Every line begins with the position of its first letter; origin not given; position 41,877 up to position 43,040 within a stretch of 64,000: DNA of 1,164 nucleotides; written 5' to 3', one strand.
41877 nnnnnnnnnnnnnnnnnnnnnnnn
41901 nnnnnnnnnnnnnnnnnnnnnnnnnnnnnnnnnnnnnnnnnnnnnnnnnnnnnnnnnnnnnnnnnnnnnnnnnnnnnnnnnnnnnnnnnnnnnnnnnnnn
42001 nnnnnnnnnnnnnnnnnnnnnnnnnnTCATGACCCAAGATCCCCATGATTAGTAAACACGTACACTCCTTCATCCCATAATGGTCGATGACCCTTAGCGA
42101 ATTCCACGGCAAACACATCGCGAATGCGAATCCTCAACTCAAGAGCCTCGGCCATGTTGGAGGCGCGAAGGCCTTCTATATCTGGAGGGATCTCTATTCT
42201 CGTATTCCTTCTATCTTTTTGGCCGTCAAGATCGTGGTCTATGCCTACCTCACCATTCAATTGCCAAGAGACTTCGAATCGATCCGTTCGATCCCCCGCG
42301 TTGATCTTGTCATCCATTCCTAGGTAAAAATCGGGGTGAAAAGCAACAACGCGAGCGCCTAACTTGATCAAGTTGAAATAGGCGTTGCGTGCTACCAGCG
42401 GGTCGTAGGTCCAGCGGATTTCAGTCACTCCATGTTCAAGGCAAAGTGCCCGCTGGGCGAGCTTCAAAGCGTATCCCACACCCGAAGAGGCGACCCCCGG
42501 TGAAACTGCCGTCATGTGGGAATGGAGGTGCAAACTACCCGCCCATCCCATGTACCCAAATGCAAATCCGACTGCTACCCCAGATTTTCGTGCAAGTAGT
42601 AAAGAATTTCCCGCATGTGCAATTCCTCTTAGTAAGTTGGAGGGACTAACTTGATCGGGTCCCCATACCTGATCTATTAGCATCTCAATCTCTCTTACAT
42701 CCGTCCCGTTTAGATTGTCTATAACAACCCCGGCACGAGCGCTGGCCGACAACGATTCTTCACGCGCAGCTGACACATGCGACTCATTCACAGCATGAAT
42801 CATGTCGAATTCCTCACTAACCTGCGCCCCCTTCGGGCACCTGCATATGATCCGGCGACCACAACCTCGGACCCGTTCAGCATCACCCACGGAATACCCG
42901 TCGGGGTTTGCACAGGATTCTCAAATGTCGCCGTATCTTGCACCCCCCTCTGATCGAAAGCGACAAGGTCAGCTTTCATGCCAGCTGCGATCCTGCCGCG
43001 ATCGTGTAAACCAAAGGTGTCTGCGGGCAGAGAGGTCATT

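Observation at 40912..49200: Candidate new pathway: sugar-type ABC importer fused to beta-lactamase-fold hydrolase, D-aminoacylase, GNAT and NSAR-type racemase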

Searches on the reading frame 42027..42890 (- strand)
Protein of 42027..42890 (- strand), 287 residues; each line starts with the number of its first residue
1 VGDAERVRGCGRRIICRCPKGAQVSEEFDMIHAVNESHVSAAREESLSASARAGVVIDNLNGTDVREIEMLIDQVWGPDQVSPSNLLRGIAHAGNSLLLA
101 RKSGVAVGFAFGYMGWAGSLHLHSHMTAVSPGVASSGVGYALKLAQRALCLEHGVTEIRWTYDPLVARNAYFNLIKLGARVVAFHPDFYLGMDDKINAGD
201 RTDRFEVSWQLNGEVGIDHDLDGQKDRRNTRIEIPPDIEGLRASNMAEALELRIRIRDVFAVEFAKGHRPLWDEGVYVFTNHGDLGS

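Call 4: search_protein_families(library=pfam, proteins=[window:42027-42890:-])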
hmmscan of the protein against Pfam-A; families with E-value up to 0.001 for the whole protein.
window:42027-42890:- (287 aa): 0 families

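Call 5: search_protein_families(library=ncbifam, proteins=[window:42027-42890:-])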
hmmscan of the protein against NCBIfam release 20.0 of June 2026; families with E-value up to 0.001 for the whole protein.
window:42027-42890:- (287 aa): 0 families

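Call 7: search_solved_structures(query=window:42027-42803:-, max_evalue=1, show_alignments=2)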
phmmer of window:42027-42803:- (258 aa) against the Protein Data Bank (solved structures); distinct sequences matched with E-value up to 1: 0.

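Call 10: find_homologous_proteins(query=window:42027-42803:-)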
Query window:42027-42803:- (258 aa): 2083 proteins with E <= 0.001 among 2987 candidates; the best 120 are listed.
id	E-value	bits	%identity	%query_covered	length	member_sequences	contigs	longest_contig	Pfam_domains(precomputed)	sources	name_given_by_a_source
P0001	4.4e-170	582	100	100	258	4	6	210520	-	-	-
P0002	2.9e-115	402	71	100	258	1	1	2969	-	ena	-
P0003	6.1e-81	289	56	97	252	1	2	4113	-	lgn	-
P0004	8.1e-81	289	55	93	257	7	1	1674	-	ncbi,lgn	-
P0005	2.2e-77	278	56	88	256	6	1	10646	-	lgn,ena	-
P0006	2.8e-77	278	51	97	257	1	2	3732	-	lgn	-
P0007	3.0e-77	277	52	94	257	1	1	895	-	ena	-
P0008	7.8e-75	269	52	93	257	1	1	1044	-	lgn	-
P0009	8.2e-74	266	55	89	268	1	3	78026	-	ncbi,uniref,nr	ncbi:GNAT family N-acetyltransferase [Planosporangium flavigriseum]|uniref:N-acetyltransferase domai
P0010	4.4e-73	264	53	88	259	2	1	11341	-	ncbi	-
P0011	9.6e-73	263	51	94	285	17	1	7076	-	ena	-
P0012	1.6e-72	262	50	96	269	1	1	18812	-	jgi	jgi:predicted GNAT superfamily acetyltransferase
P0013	2.7e-72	261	51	91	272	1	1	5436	-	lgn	-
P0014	3.7e-72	261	52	88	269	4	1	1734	-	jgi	jgi:predicted GNAT superfamily acetyltransferase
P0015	4.7e-72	260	52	97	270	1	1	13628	-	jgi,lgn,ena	-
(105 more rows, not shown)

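Call 11: find_encoding_contigs(protein=P0001, flank=10000, max_places=6)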
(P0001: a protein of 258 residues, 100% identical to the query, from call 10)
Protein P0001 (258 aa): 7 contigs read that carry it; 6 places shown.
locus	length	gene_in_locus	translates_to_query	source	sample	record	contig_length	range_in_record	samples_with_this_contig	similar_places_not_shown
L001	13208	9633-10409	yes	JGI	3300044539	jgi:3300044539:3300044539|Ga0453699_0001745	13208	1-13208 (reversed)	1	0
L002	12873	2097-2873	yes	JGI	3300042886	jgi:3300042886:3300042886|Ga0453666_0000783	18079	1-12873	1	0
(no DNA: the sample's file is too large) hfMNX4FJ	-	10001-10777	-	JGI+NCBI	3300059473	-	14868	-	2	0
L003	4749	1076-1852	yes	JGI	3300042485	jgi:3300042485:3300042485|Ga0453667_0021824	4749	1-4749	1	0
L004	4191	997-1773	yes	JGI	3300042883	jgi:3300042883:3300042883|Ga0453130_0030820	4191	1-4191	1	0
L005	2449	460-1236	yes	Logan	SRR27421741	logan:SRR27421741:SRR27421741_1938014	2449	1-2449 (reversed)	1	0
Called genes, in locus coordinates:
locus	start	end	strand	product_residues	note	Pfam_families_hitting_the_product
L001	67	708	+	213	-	PF03969:AFG1_ATPase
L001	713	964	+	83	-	-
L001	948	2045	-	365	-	PF02515:CoA_transf_3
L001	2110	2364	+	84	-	-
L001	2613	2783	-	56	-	-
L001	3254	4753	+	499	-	PF00005:ABC_tran, PF13304:AAA_21 (faint), PF00005:ABC_tran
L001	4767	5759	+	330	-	PF02653:BPD_transp_2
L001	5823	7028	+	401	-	PF13407:Peripla_BP_4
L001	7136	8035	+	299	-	PF13354:Beta-lactamase2, PF00144:Beta-lactamase (faint)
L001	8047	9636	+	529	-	PF07969:Amidohydro_3, PF01979:Amidohydro_1 (weak)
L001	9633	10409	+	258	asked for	-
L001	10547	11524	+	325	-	PF26685:DUF8230_C, PF13378:MR_MLE_C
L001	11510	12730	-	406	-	PF17853:GGDEF_2, PF13556:HTH_30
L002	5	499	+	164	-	PF13354:Beta-lactamase2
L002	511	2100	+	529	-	PF07969:Amidohydro_3, PF01979:Amidohydro_1 (weak)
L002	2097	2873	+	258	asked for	-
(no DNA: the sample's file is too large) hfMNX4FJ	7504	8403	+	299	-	PF13354:Beta-lactamase2, PF00144:Beta-lactamase (faint)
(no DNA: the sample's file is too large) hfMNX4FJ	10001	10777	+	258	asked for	-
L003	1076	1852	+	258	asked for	-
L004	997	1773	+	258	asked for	-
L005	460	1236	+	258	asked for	-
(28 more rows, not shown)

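Call 13: find_related_loci(query=A1, collection=genome_contigs, flank=10000)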
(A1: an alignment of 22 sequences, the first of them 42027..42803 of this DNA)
Query A1 (258 aa) in genome_contigs; peptide patterns used: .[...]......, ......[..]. (x = any residue, [..] = any of these).
353 stretches matched a pattern; 318 encode a relative of the query (tblastn E <= 1e-3); the best 80 are kept; 80 distinct loci.
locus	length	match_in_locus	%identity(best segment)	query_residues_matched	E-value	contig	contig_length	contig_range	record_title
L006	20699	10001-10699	53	20-250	8e-77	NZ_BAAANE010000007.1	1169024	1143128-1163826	Kribbella alba strain JCM 14306 sequence07, whole genome shotgun sequence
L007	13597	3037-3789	50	3-250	3e-75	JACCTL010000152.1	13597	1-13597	MAG: Euzebyaceae bacterium isolate MGR_bin73 SD2897-2912_k127_2556338, whole genome shotgun sequence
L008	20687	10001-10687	55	25-253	6e-75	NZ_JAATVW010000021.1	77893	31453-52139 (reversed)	Planosporangium flavigriseum strain TBRC 198 21, whole genome shotgun sequence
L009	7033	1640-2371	51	10-251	2e-74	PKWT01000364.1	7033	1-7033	MAG: Micrococcales bacterium isolate palsa_659 73.20120500_P28.26_contig_22825, whole genome shotgun sequence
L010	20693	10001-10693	53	25-253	9e-74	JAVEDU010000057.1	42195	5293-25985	MAG: Actinomycetota bacterium isolate BP_184 scaffold_6159915, whole genome shotgun sequence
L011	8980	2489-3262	49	5-255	8e-73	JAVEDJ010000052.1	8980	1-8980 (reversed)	MAG: Actinomycetota bacterium isolate BP_174 scaffold_2054217, whole genome shotgun sequence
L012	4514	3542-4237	51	23-251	7e-70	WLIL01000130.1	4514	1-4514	MAG: Actinomycetota bacterium isolate UFOp-RH-14apr17-157 RH-14apr17-157-c130, whole genome shotgun sequence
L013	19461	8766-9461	51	23-251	5e-70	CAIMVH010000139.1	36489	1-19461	MAG: uncultured actinobacterium isolate ErkenSummer_bin-4304 genome assembly, contig: bin-4304:139/181, whole genome sho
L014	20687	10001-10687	50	26-252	1e-69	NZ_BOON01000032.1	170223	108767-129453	Planosporangium mesophilum strain NBRC 109066 sequence032, whole genome shotgun sequence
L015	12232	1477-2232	48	5-254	1e-68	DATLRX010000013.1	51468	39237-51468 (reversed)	MAG TPA_asm: Candidatus Acidiferrales bacterium isolate SMAG_U13915 k141_741009, whole genome shotgun sequence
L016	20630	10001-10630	53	47-254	2e-64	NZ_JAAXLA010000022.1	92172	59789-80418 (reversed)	Pseudonocardia acidicola strain K10HN5 NODE_22_length_92172_cov_41.636450, whole genome shotgun sequence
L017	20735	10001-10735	50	11-257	3e-64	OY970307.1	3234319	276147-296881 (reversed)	MAG: Candidatus Dormibacteraeota bacterium isolate MFD04463.bin.c.11 genome assembly, chromosome: 1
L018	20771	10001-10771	47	1-255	3e-64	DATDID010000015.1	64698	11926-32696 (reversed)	MAG TPA_asm: Candidatus Dormiibacterota bacterium isolate SMAG_U295 k141_37998, whole genome shotgun sequence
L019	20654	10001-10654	52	35-250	1e-63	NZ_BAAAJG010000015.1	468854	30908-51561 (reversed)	Pseudonocardia aurantiaca strain JCM 11838 sequence15, whole genome shotgun sequence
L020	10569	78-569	60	20-183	4e-63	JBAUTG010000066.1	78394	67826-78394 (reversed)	MAG: Candidatus Dormiibacterota bacterium isolate MFD05778_ilm_asm_bin2 k127_153176, whole genome shotgun sequence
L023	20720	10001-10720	46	15-251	8e-62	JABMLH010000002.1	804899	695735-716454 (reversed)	Microbacteriaceae bacterium VKM Ac-2854 n2, whole genome shotgun sequence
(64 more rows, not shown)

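Call 17: search_protein_families(library=pfam, proteins=[L006:10743-11870:+, L006:1837-3504:+, L006:893-1840:+, L006:109-906:+, L006:14682-16562:-, L006:17709-18665:-, L006:18894-19844:-, L023:8292-9800:-, L023:7268-8308:-, L023:6343-7287:-])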
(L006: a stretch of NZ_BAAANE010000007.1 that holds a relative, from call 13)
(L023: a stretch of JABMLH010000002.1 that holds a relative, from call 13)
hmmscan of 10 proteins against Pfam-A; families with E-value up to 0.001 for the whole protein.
L006:10743-11870:+ (375 aa): 2 families
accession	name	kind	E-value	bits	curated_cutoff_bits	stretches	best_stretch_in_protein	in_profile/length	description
PF01546.33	Peptidase_M20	-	1.9e-24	87.2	24.6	1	81-368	4-205/206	Peptidase family M20/M25/M40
PF07687.19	M20_dimer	-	8.3e-19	68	21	1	174-268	1-98/107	Peptidase dimerisation domain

L006:1837-3504:+ (555 aa): 2 families
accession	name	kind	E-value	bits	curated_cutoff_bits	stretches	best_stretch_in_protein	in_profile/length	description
PF00501.34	AMP-binding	-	7.5e-60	203.2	29.9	1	65-425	5-383/384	AMP-binding enzyme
PF13193.12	AMP-binding_C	-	2.5e-24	86.4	24.5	1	473-546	1-76/76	AMP-binding enzyme C-terminal domain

L006:893-1840:+ (315 aa): 6 families
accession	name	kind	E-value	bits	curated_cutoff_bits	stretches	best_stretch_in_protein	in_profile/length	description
PF00106.31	adh_short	-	6.5e-46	156.7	26.6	1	57-248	1-189/195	short chain dehydrogenase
PF13561.12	adh_short_C2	-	4e-29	102.3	27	1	66-250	6-185/236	Enoyl-(Acyl carrier protein) reductase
PF08659.16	KR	-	7.2e-08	33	22.6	1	59-144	3-92/180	KR domain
PF13460.12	NAD_binding_10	-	5.7e-05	23.5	27.2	1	67-220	5-132/184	NAD(P)H-binding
PF01370.27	Epimerase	-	0.00039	20.4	20.9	1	59-225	1-159/240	NAD dependent epimerase/dehydratase family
PF14258.12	DUF4350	-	0.00048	20.9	30.4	1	48-140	28-119/181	Domain of unknown function (DUF4350)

L006:109-906:+ (265 aa): 3 families
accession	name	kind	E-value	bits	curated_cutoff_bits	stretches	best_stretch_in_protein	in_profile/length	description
PF00561.26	Abhydrolase_1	-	4.4e-19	69.5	25.8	1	13-246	2-245/245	alpha/beta hydrolase fold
PF12697.13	Abhydrolase_6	-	4.7e-15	57.3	26.3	1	14-251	1-216/217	Alpha/beta hydrolase family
PF12146.15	Hydrolase_4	-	2e-09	37.6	27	1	39-245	30-238/239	Serine aminopeptidase, S33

L006:14682-16562:- (626 aa): 4 families
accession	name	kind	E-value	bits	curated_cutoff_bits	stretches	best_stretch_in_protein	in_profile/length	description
PF01120.23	Alpha_L_fucos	-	2.3e-41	142.8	25.2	1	357-623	28-340/345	Alpha-L-fucosidase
PF22633.2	F5_F8_type_C_2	-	3.2e-32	111.5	27.8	2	75-178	1-91/91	NedA-like, galactose-binding domain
PF00754.31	F5_F8_type_C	-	1.1e-23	84.1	28.2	2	61-182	2-114/127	F5/8 type C domain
PF24135.1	DUF7402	-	0.0005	20.6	27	0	206-271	1-68/133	Domain of unknown function (DUF7402)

L006:17709-18665:- (318 aa): 0 families

L006:18894-19844:- (316 aa): 0 families

L023:8292-9800:- (502 aa): 0 families

L023:7268-8308:- (346 aa): 0 families

L023:6343-7287:- (314 aa): 0 families

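Call 26: search_solved_structures(query=L006:10743-11870:+, max_evalue=1e-10)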
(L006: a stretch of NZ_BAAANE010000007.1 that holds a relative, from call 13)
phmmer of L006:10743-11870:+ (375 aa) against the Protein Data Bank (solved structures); distinct sequences matched with E-value up to 1e-10: 4.
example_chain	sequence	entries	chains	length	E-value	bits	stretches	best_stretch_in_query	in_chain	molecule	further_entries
1cg2_A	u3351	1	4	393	7.4e-33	117.5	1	64-362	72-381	CARBOXYPEPTIDASE G2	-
7m6u_A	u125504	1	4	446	7.4e-33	117.4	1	68-365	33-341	Carboxypeptidase G2 circular permuation pro-domain fusion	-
6xj5_A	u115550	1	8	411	9.2e-33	117.1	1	64-362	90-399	Carboxypeptidase G2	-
3gb0_A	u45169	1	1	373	3.6e-14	56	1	76-370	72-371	Peptidase T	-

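Call 40: predict_structure(alignment_id=A1)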
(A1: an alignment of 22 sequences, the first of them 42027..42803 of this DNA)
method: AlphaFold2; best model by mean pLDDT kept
length: 258 residues; sequences in the alignment: 22
mean_pLDDT: 80.0   pTM: 0.80
mean pLDDT of the five models: 80.0, 79.4, 75.0, 70.4, 69.2
residues with pLDDT >= 90: 80; 70-90: 124; 50-70: 26; < 50: 28
segments of 3 or more residues with pLDDT < 50: 86-95, 188-196, 255-258
pLDDT, mean of each block of 10 residues (from residue 1): 76 94 95 83 81 74 83 94 57 60 86 91 85 88 88 87 52 82 64 51 87 89 92 92 88 55
secondary structure, 60 per line:
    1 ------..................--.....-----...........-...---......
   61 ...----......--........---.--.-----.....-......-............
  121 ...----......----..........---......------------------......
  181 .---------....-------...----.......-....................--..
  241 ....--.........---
elements in order: H7-24 E27-31 H37-47 H55-63 E68-73 E76-83 E96-100 H102-107 H109-123 E128-133 H138-147 E151-156 E175-181 H191-194 E202-204 H209-215 H217-236 E239-244 E247-252

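Call 43: fold_search(model_id=the predicted structure, library=pdb)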
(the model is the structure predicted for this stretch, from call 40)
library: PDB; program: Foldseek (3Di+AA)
matches with E <= 10: 1064; with E <= 0.001: 399
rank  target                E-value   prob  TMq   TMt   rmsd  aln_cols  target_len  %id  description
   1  2ge3_A                1.9e-07  1.00  0.46  0.68   3.7       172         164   15  Crystal structure of Probable acetyltransferase from Agrobacterium tumefaciens (released 2006-04-18)
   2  5jtf_A                3.1e-07  1.00  0.46  0.64   5.2       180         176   17  Crystal structure of ArsN N-acetyltransferase from Pseudomonas putida KT2440 (released 2017-05-17)
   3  9mto_A                4.2e-07  1.00  0.46  0.75   3.6       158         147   16  Crystal structure of acetyltransferase CBU0801 from Coxiella burnetii (released 2025-01-22)
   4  2ge3_B                4.2e-07  1.00  0.46  0.69   3.6       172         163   15  Crystal structure of Probable acetyltransferase from Agrobacterium tumefaciens (released 2006-04-18)
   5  5wph_A                4.4e-07  1.00  0.48  0.66   5.0       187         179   16  Crystal structure of ArsN, N-acetyltransferase with substrate AST from Pseudomonas putida KT2440 (released 2018-10-10)
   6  1y9k_A                5.3e-07  1.00  0.44  0.70   4.4       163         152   13  IAA acetyltransferase from Bacillus cereus ATCC 14579 (released 2005-02-01)
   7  4pv6_C                5.9e-07  1.00  0.48  0.77   3.1       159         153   18  Crystal Structure Analysis of Ard1 from Thermoplasma volcanium (released 2015-01-21)
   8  5jtf_B                5.9e-07  1.00  0.48  0.68   3.7       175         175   16  Crystal structure of ArsN N-acetyltransferase from Pseudomonas putida KT2440 (released 2017-05-17)
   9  2i79_E                5.9e-07  1.00  0.44  0.63   4.2       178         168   13  The crystal structure of the acetyltransferase of GNAT family from Streptococcus pneumoniae (released 2006-10-10)
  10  5wph_D                6.3e-07  1.00  0.48  0.67   4.9       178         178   17  Crystal structure of ArsN, N-acetyltransferase with substrate AST from Pseudomonas putida KT2440 (released 2018-10-10)
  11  1y9k_B                9.1e-07  1.00  0.44  0.69   4.5       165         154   14  IAA acetyltransferase from Bacillus cereus ATCC 14579 (released 2005-02-01)
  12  3dr6_C                9.1e-07  1.00  0.46  0.66   5.8       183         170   18  Structure of yncA, a putative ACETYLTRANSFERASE from Salmonella typhimurium (released 2008-09-09)
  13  3dr8_A                9.6e-07  1.00  0.47  0.66   5.9       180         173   18  Structure of yncA, a putative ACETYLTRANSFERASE from Salmonella typhimurium with its cofactor Acetyl-CoA (released 2008-08-12)
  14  1y9k_D                9.6e-07  1.00  0.43  0.67   4.6       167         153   15  IAA acetyltransferase from Bacillus cereus ATCC 14579 (released 2005-02-01)
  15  3dr8_B                1.2e-06  1.00  0.43  0.61   5.8       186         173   17  Structure of yncA, a putative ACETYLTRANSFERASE from Salmonella typhimurium with its cofactor Acetyl-CoA (released 2008-08-12)
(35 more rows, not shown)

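Call 74: find_encoding_contigs(protein=P0005, flank=10000, max_places=1)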
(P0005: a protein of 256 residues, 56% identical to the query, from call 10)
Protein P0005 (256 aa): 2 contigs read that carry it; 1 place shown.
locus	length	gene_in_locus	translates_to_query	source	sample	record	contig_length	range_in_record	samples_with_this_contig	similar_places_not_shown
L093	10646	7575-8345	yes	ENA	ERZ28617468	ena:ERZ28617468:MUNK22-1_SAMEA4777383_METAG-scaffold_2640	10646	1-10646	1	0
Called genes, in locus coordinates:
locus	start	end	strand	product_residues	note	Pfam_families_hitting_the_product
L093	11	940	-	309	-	PF00795:CN_hydrolase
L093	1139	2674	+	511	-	PF00005:ABC_tran, PF13304:AAA_21 (faint), PF00005:ABC_tran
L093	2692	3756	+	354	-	PF02653:BPD_transp_2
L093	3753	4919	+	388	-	PF13407:Peripla_BP_4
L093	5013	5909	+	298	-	PF13354:Beta-lactamase2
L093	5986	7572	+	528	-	PF07969:Amidohydro_3, PF01979:Amidohydro_1 (faint), PF07969:Amidohydro_3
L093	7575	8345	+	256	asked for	-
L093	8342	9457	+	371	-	PF02746:MR_MLE_N, PF26685:DUF8230_C, PF13378:MR_MLE_C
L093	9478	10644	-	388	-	?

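Call 75: find_encoding_contigs(protein=P0010, flank=10000, max_places=1)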
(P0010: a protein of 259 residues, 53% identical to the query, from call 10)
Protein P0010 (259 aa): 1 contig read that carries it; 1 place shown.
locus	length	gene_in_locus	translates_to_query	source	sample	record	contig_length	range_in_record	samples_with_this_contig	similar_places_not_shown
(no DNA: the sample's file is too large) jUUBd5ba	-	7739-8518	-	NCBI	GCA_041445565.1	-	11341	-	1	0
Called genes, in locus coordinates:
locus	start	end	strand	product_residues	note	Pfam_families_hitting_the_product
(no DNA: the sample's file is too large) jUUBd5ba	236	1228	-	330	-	PF00795:CN_hydrolase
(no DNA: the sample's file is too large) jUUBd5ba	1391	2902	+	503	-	PF00005:ABC_tran, PF13304:AAA_21 (faint), PF00005:ABC_tran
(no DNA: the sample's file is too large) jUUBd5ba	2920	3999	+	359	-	PF02653:BPD_transp_2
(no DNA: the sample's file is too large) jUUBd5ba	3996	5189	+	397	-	PF13407:Peripla_BP_4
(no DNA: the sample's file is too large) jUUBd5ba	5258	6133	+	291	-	PF13354:Beta-lactamase2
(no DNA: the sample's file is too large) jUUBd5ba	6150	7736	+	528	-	PF07969:Amidohydro_3, PF01979:Amidohydro_1 (weak)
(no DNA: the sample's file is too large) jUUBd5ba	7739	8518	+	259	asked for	-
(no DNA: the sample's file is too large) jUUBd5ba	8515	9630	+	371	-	PF02746:MR_MLE_N, PF26685:DUF8230_C, PF13378:MR_MLE_C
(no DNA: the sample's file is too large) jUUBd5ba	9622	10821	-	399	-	PF17853:GGDEF_2 (weak), PF13556:HTH_30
